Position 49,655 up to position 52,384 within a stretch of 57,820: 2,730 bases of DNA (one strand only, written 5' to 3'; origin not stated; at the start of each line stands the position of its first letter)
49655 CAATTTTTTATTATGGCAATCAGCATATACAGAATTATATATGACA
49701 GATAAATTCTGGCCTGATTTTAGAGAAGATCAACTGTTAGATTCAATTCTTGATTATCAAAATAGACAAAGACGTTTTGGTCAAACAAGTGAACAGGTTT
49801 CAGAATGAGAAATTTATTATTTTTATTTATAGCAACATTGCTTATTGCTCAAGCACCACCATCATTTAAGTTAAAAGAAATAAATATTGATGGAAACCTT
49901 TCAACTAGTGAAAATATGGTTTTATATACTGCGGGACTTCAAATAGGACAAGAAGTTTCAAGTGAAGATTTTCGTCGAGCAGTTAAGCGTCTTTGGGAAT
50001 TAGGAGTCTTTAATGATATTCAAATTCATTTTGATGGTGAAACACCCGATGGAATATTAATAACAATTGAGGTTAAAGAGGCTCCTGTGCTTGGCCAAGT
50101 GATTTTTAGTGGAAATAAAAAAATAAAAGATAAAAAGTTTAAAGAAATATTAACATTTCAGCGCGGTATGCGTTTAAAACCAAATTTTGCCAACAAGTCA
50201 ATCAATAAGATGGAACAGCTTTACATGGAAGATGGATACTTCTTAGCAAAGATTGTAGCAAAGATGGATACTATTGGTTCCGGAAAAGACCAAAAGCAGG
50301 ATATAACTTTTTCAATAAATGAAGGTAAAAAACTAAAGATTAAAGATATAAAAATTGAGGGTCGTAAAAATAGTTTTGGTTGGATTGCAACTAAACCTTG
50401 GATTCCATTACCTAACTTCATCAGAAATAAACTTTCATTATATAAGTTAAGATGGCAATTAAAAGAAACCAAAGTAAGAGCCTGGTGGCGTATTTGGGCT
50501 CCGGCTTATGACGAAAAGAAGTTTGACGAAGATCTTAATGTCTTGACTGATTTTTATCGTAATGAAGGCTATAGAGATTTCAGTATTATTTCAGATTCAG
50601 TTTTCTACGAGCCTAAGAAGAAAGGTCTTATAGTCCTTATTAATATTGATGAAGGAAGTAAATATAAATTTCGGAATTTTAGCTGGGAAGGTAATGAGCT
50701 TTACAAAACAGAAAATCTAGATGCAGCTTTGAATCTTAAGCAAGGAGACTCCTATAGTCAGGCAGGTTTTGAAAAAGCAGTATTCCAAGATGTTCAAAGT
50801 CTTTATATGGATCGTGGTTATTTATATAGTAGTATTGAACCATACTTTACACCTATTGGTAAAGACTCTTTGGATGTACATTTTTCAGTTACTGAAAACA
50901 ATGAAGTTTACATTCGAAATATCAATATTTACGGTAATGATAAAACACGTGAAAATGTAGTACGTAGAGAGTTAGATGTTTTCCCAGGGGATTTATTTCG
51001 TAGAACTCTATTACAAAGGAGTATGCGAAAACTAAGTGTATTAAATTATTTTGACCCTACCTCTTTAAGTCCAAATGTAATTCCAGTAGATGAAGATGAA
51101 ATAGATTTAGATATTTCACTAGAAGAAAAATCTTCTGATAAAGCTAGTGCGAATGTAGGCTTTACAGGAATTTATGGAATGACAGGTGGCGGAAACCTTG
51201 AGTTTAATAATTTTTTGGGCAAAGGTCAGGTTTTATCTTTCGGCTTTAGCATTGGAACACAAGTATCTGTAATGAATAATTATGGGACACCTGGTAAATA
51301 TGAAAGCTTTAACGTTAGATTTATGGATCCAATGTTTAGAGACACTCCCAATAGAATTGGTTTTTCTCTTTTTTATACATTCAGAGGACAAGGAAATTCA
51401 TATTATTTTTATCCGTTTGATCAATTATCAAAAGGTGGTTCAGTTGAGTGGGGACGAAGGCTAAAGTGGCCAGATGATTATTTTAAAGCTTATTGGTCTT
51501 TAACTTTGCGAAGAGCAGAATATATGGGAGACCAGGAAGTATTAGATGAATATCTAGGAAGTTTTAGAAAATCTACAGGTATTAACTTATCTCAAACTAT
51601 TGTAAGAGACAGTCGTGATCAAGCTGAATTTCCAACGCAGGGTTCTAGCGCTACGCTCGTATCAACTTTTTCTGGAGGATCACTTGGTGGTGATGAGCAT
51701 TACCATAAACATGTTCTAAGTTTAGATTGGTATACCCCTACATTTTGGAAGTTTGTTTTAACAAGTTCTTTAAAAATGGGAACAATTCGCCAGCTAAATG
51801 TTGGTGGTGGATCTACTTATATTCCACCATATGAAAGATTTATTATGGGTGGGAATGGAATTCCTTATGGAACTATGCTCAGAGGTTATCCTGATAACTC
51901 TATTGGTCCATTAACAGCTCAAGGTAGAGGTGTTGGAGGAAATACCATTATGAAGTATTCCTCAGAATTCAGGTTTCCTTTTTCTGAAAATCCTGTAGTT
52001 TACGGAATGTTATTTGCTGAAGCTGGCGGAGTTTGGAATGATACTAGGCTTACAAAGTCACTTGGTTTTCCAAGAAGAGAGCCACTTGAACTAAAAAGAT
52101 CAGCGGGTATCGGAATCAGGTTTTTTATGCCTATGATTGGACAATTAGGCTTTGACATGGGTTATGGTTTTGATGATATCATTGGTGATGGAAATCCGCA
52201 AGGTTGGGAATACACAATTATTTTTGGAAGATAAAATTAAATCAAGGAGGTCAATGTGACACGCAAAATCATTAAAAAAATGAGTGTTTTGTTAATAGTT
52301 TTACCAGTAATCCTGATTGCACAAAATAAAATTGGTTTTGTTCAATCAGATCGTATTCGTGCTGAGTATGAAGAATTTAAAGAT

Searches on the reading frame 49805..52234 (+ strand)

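Call 87: search_protein_families(library=pfam, proteins=[window:49805-52234:+], max_evalue=0.00001)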
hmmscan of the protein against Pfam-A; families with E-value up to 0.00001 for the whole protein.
window:49805-52234:+ (809 aa): 3 families
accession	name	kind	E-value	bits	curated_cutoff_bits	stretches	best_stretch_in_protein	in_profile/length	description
PF07244.20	POTRA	-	3.2e-52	175.6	21.3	5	95-174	2-79/79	Surface antigen variable number repeat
PF01103.29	Omp85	-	3e-43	149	24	1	469-801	1-317/325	Omp85 superfamily domain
PF08479.16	POTRA_2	-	2.6e-09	37.2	24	0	98-160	5-67/76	POTRA domain, ShlB-type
